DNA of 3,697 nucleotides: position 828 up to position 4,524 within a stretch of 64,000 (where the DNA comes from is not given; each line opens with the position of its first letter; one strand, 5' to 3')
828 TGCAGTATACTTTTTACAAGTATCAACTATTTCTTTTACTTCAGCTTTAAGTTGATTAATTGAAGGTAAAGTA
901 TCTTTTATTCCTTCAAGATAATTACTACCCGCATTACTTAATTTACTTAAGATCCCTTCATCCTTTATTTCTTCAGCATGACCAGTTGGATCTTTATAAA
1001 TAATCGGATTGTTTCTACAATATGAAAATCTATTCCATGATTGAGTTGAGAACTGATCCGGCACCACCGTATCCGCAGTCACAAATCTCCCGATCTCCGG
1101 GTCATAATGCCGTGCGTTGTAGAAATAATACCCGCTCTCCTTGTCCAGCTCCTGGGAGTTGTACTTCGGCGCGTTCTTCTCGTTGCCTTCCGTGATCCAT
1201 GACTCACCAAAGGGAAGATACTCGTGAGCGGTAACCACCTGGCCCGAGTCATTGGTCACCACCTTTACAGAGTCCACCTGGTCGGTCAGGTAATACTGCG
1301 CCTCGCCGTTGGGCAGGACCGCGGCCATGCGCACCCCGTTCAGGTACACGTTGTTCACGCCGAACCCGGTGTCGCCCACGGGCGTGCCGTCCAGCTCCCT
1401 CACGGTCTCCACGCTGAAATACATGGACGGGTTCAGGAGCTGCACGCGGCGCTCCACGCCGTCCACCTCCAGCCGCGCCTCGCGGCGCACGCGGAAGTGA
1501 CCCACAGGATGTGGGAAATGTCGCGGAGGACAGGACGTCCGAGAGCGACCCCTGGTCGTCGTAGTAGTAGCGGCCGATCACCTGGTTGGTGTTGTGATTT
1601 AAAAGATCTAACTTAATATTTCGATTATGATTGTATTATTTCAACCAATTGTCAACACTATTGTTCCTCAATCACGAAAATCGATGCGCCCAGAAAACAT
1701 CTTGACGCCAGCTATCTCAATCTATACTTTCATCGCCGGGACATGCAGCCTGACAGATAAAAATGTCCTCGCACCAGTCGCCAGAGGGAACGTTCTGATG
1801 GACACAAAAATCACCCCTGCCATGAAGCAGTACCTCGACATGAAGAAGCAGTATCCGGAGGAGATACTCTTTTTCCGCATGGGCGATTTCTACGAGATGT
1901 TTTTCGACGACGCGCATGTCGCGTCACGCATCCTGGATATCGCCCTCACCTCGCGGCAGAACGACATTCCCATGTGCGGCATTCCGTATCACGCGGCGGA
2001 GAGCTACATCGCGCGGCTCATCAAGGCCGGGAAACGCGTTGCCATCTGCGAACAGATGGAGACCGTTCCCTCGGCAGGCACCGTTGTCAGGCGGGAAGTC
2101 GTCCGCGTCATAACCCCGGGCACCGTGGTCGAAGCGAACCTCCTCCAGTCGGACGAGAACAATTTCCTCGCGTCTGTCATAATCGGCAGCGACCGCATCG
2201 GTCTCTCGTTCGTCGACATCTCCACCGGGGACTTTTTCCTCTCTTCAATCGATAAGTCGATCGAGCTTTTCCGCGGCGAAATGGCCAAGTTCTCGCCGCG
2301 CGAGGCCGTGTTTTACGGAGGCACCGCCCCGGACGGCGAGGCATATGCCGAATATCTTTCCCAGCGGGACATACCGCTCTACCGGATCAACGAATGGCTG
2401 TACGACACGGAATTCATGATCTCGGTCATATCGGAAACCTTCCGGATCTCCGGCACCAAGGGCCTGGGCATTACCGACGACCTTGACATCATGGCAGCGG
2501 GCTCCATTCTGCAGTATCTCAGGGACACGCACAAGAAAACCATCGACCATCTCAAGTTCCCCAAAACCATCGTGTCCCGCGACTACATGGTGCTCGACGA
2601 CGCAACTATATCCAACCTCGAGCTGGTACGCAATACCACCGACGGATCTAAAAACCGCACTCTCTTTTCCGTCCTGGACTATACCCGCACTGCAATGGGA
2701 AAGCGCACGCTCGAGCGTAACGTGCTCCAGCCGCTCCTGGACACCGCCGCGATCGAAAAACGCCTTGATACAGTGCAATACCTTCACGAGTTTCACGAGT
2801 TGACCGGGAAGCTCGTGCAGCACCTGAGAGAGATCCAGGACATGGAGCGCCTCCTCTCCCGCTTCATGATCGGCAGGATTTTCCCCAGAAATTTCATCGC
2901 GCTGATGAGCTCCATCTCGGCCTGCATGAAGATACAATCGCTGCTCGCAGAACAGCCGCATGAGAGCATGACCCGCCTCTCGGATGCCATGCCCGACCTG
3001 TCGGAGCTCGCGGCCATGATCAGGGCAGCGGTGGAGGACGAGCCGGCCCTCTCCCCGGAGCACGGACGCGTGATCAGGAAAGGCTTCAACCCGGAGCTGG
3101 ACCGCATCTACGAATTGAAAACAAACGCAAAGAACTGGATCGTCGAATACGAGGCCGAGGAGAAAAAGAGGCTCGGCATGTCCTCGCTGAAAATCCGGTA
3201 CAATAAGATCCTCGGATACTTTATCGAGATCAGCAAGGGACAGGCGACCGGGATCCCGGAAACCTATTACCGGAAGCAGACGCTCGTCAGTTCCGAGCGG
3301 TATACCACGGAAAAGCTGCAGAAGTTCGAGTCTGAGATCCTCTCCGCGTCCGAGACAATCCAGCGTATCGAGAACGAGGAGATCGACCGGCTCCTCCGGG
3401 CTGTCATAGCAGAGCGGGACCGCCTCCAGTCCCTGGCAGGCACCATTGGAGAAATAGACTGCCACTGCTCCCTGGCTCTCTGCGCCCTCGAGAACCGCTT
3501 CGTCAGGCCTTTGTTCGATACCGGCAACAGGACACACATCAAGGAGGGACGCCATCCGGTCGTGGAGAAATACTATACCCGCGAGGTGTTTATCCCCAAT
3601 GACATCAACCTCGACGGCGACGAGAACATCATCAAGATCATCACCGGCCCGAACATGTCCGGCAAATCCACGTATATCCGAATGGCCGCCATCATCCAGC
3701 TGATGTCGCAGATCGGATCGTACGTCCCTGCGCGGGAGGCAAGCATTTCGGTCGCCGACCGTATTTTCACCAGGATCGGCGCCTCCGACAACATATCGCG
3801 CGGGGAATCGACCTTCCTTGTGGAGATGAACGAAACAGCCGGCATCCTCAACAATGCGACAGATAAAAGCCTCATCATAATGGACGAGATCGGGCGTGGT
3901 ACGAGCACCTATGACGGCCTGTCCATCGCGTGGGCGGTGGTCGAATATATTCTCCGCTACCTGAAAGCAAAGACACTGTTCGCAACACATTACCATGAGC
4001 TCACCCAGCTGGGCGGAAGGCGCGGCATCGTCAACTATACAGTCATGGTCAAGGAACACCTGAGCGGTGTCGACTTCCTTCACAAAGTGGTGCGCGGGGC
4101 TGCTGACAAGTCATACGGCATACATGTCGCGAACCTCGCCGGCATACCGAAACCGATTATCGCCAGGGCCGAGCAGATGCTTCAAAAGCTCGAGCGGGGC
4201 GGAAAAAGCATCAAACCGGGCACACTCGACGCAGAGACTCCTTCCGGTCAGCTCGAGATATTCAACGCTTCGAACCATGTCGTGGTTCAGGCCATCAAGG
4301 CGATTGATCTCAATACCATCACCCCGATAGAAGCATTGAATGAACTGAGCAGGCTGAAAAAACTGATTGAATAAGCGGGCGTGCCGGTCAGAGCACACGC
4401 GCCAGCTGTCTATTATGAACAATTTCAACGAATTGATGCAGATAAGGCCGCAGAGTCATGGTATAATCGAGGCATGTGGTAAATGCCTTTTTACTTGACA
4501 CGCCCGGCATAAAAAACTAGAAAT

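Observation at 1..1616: Orphan Rhs C-terminal toxin / immunity cassette set directly against mutS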

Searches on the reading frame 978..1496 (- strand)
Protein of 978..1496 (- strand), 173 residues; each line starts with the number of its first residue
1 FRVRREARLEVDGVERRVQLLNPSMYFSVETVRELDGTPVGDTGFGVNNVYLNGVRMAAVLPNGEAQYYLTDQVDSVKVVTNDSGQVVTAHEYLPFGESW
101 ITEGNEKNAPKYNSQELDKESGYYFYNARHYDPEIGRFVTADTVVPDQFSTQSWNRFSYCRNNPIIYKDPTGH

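Call 26: find_related_loci(query=A2, collection=metagenome_contigs, flank=10000)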
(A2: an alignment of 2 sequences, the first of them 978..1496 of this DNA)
Query A2 (173 aa) in metagenome_contigs; peptide patterns used: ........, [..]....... (x = any residue, [..] = any of these).
561 stretches matched a pattern; 2 encode a relative of the query (tblastn E <= 1e-3); 2 distinct loci.
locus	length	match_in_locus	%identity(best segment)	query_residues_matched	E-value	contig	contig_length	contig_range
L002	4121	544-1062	88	1-173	2e-106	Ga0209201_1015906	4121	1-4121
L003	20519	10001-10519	88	1-173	8e-106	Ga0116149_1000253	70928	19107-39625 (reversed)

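Call 29: find_homologous_proteins(query=A2, max_evalue=1e-10)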
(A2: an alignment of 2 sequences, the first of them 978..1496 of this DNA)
Query A2 (2 sequences) (173 aa, profile of the alignment): 132 proteins with E <= 1e-10 among 576 candidates; the best 120 are listed.
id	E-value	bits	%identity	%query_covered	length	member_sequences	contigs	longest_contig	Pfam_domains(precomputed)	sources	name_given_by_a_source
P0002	6.7e-76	272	71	90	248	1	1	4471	PF25023.2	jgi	jgi:RHS repeat-associated protein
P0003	8.5e-75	268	58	100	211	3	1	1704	PF25023.2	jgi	-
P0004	6.5e-71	256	62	100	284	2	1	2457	PF25023.2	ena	-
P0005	6.2e-70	253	68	86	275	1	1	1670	PF01476.27,PF25023.2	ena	-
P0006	1.2e-68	248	56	100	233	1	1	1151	PF25023.2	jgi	-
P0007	2.6e-68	247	75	78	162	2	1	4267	PF25023.2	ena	-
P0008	1.8e-64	235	72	73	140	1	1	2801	PF25023.2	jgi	jgi:RHS repeat-associated protein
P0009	1.1e-63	232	59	100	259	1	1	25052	PF05593.20,PF25023.2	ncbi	-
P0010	1.4e-63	232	62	94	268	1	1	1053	PF25023.2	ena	-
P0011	1.8e-63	231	58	96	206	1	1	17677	PF25023.2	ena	-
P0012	3.3e-63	231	64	86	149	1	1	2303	PF25023.2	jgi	-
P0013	3.5e-62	227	60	86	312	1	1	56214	PF25023.2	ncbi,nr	ncbi:MAG: RHS repeat-associated core domain-containing protein [Spirochaetes bacterium]|nr:RHS repea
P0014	2.5e-61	225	53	100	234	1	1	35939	PF25023.2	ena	-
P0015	2.5e-60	221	53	97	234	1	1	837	PF25023.2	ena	-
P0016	3.6e-59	217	74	66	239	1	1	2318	PF25023.2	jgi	jgi:RHS repeat-associated protein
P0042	9.9e-49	183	52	90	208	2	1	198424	PF25023.2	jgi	jgi:RHS repeat-associated protein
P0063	2.5e-42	163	56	74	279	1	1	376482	PF05593.20,PF25023.2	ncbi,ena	-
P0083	4.1e-37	146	62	53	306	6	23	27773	-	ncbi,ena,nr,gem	ncbi:MAG TPA: RHS repeat-associated core domain-containing protein [Spirochaetota bacterium]|nr:RHS 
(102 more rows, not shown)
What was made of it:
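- Tried and rejected: Core-profile protein search (call 29).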

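Call 30: find_encoding_contigs(protein=P0083, flank=10000, max_places=4)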
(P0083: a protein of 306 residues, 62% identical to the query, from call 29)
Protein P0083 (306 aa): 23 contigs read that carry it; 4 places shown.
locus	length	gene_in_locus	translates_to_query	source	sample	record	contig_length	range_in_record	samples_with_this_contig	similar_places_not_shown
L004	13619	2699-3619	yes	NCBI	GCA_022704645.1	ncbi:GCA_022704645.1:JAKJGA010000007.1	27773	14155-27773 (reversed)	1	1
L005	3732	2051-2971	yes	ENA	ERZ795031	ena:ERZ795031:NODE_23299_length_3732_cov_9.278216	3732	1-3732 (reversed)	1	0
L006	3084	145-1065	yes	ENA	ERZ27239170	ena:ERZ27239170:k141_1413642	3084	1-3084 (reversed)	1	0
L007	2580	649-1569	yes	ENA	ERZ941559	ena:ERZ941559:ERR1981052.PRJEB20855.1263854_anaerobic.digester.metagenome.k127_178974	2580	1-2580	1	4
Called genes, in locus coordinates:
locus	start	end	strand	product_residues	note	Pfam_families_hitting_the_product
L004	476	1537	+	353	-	PF25023:TEN_YD-shell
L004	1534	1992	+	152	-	-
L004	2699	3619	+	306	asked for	-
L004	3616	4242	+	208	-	-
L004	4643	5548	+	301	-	-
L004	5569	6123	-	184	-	PF00665:rve, PF13683:rve_3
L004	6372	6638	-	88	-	PF01527:HTH_Tnp_1, PF13384:HTH_23 (weak)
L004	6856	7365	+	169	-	-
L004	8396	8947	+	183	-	-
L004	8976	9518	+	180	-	-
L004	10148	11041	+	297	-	-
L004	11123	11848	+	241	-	PF25302:NADase_transloc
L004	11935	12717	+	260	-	PF04307:YdjM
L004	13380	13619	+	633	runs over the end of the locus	PF16260:DUF4914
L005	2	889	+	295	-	?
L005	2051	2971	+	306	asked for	-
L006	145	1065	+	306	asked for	-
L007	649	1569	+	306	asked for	-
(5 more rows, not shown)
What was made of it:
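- L004 has an array of three orphans (call 30).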

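Call 31: find_encoding_contigs(protein=P0013, flank=10000, max_places=3)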
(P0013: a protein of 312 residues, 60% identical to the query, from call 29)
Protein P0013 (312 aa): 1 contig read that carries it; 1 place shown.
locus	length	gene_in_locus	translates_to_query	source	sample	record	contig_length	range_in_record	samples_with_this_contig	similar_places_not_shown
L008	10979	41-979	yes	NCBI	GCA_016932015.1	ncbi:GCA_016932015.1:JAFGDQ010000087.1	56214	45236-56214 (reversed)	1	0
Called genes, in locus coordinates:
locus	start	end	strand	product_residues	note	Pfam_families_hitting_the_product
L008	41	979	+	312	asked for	PF25023:TEN_YD-shell (weak)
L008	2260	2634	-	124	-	PF01850:PIN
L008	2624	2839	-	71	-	-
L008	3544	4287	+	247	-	PF00535:Glycos_transf_2, PF13641:Glyco_tranf_2_3 (weak)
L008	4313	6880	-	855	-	PF13491:FtsK_4TM, PF17854:FtsK_alpha, PF01580:FtsK_SpoIIIE, PF09397:FtsK_gamma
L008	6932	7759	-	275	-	PF02673:BacA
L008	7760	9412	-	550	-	PF00753:Lactamase_B, PF12706:Lactamase_B_2, PF22505:RNase_J_b_CASP, PF07521:RMMBL, PF17770:RNase_J_C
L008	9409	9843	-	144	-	PF00692:dUTPase, PF22769:DCD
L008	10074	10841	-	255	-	PF00561:Abhydrolase_1, PF08386:Abhydrolase_4 (faint), PF12146:Hydrolase_4 (weak), PF12697:Abhydrolase_6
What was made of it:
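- Conserved Rhs cores are classic assembly breakpoints: L008 and L004 end inside or next to Rhs cores (calls 30, 31).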

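Call 46: find_encoding_contigs(protein=P0063, flank=10000, max_places=2)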
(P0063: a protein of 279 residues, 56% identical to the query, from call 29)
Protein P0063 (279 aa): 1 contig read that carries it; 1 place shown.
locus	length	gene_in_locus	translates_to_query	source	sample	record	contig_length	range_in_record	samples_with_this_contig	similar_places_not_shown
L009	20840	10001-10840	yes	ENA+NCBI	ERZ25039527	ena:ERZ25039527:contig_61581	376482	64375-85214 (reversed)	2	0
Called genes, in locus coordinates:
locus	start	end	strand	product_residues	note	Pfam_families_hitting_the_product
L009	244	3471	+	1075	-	PF07695:7TMR-DISM_7TM, PF00512:HisKA, PF02518:HATPase_c, PF00072:Response_reg, PF07228:SpoIIE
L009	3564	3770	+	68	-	-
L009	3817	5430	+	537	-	PF02770:Acyl-CoA_dh_M, PF00441:Acyl-CoA_dh_1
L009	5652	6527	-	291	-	PF01435:Peptidase_M48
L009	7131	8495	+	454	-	PF02310:B12-binding, PF04055:Radical_SAM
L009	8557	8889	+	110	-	PF01740:STAS, PF13466:STAS_2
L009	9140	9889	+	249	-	PF01209:Ubie_methyltran, PF13489:Methyltransf_23, PF13847:Methyltransf_31 (weak), PF08241:Methyltransf_11, PF08242:Methyltransf_12 (faint), PF13649:Methyltransf_25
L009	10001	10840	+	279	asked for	PF05593:RHS_repeat (faint), PF25023:TEN_YD-shell (weak)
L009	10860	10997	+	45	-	-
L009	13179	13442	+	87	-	PF04014:MazE_antitoxin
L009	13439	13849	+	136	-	PF13470:PIN_3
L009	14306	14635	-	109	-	PF05168:HEPN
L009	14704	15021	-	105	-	PF01909:NTP_transf_2 (weak)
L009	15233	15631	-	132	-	PF01850:PIN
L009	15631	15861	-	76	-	PF04014:MazE_antitoxin (weak)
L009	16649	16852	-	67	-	-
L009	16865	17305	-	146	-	-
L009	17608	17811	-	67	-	-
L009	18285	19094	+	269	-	PF01522:Polysacc_deac_1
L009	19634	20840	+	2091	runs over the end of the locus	-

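Call 47: find_encoding_contigs(protein=P0042, flank=10000, max_places=2)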
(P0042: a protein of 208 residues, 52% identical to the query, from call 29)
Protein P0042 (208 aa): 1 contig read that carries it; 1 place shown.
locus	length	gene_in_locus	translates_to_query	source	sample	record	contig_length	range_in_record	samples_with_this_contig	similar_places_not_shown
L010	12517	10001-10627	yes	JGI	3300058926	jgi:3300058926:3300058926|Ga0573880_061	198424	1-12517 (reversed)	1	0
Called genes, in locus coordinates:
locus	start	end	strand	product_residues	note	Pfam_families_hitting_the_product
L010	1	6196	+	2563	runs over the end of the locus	PF03534:SpvB, PF01839:FG-GAP (faint), PF13517:FG-GAP_3 (faint), PF05593:RHS_repeat (faint)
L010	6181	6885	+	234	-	-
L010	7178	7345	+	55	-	-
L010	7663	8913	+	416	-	PF25023:TEN_YD-shell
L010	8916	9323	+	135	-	-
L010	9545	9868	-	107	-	-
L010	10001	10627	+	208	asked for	PF25023:TEN_YD-shell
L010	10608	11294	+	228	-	PF13529:Peptidase_C39_2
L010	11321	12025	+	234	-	PF25302:NADase_transloc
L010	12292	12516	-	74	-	?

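Call 80: find_encoding_contigs(protein=P0004, flank=5000, max_places=2)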
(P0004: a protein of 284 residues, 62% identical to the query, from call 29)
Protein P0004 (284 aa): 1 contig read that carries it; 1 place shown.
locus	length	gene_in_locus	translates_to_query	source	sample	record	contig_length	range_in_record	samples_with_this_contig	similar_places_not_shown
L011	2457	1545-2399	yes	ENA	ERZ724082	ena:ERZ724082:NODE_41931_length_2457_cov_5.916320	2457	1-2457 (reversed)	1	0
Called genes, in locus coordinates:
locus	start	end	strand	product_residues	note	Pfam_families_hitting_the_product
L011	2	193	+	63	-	?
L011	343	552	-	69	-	-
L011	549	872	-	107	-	PF14076:DUF4258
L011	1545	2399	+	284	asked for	PF25023:TEN_YD-shell (weak)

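Call 81: find_encoding_contigs(protein=P0011, flank=6000, max_places=2)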
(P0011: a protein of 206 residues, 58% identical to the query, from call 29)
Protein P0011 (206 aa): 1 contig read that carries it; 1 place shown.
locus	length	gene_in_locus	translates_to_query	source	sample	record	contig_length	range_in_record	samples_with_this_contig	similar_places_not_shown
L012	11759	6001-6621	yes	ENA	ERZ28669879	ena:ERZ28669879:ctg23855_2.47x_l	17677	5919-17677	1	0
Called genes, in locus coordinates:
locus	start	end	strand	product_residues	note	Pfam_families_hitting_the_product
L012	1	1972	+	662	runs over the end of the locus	-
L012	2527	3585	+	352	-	PF28316:Lsa36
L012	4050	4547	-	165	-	-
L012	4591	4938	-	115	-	-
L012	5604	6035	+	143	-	-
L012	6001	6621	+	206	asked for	PF25023:TEN_YD-shell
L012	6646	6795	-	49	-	-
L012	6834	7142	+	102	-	-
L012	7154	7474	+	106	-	-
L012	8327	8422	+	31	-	-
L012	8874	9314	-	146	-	-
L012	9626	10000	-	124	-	PF01381:HTH_3, PF12844:HTH_19 (weak)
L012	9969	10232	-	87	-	-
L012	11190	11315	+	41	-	-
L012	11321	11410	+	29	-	-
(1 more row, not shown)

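Call 82: find_encoding_contigs(protein=P0009, flank=6000, max_places=2)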
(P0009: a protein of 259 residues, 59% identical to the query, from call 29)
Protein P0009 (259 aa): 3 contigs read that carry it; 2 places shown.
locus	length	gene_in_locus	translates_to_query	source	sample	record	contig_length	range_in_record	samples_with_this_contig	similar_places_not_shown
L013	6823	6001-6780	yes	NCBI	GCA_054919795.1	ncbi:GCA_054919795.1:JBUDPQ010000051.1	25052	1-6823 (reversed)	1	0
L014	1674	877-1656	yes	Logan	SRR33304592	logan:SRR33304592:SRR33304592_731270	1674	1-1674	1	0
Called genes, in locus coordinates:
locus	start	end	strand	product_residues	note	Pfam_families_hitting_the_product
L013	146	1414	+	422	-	PF10114:PocR, PF12833:HTH_18, PF00165:HTH_AraC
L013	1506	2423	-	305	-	PF02588:YitT_membrane, PF10035:DUF2179 (weak)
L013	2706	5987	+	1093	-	PF07696:7TMR-DISMED2, PF07695:7TMR-DISM_7TM, PF00512:HisKA, PF02518:HATPase_c, PF00072:Response_reg, PF07228:SpoIIE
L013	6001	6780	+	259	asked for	PF05593:RHS_repeat (faint), PF25023:TEN_YD-shell (faint)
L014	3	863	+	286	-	?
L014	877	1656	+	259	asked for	PF05593:RHS_repeat (faint), PF25023:TEN_YD-shell (faint)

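Call 83: find_encoding_contigs(protein=P0014, flank=6000, max_places=2)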
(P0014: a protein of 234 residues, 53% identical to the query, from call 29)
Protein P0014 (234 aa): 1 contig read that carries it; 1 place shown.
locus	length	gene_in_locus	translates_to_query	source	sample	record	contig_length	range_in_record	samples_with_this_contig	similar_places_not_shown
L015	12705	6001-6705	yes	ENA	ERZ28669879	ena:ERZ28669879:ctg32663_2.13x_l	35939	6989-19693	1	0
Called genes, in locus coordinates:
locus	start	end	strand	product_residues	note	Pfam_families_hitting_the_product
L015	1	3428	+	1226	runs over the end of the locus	PF03534:SpvB, PF01839:FG-GAP (faint), PF13517:FG-GAP_3 (faint), PF12256:TcdB_toxin_midN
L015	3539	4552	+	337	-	PF05593:RHS_repeat (faint)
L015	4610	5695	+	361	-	PF05593:RHS_repeat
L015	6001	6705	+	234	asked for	PF25023:TEN_YD-shell (faint)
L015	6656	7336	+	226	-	-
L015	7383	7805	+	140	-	-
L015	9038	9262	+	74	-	PF10047:DUF2281 (weak)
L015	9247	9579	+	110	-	PF02452:PemK_toxin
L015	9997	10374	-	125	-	PF01850:PIN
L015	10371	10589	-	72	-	-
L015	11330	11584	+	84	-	-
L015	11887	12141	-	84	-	PF05016:ParE_toxin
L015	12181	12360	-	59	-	-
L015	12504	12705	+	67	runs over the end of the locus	-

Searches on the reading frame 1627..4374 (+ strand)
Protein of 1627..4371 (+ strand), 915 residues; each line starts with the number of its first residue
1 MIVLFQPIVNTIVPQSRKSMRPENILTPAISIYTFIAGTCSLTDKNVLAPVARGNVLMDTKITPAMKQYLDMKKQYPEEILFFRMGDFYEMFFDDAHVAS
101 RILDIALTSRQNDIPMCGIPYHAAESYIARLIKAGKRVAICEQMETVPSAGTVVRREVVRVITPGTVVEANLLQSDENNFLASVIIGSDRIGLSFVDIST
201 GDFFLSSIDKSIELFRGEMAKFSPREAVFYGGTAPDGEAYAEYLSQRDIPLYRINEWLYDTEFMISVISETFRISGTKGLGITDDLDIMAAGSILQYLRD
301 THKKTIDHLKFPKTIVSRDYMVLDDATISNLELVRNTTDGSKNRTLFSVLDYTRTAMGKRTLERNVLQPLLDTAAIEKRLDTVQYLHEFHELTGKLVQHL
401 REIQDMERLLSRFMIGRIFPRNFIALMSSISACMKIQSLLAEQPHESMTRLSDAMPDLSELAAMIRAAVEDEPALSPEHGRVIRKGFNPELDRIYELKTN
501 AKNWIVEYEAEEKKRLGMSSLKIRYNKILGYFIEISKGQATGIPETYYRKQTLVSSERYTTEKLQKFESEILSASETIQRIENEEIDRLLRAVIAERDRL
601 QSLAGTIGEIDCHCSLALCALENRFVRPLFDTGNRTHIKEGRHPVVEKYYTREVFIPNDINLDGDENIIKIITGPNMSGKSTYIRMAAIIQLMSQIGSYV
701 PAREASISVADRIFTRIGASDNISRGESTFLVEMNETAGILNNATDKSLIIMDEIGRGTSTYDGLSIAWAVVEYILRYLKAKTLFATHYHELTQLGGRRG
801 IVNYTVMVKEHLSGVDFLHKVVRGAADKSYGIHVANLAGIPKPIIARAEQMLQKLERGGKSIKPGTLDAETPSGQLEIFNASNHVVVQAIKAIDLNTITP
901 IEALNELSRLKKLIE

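Call 50: find_encoding_contigs(protein=window:1798-4374:+, flank=10000, max_places=6)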
Protein window:1798-4374:+ (858 aa): no gene with exactly this product is on record in the collection.

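Call 61: search_protein_families(library=pfam, proteins=[window:1627-4371:+], max_evalue=0.00001)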
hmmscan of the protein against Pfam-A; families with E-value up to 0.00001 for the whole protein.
window:1627-4371:+ (915 aa): 5 families
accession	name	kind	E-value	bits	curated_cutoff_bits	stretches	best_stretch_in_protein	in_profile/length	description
PF00488.27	MutS_V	-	1.8e-82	276.3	30.2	1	671-856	2-188/188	MutS domain V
PF05192.23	MutS_III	-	1.7e-44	152.9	34.1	1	326-617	1-194/194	MutS domain III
PF01624.25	MutS_I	-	6.1e-43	146.1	20.6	1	63-169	1-111/113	MutS domain I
PF05190.23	MutS_IV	-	2.3e-26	92.3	22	1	486-576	1-91/92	MutS family domain IV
PF05188.22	MutS_II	-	1.6e-15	58.2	25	1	179-309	1-132/133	MutS domain II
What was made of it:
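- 1798..4374 (+): mutS (context), transcribed divergently from the Rhs fragment. MutS_I starts at residue 63 of the 915-aa ORF (call 61).
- Checked: MutS_I begins at residue 63 of the longest ORF, so the true start is ATG 1798 and the spacer to the Rhs remnant is about 205 nt (call 61).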
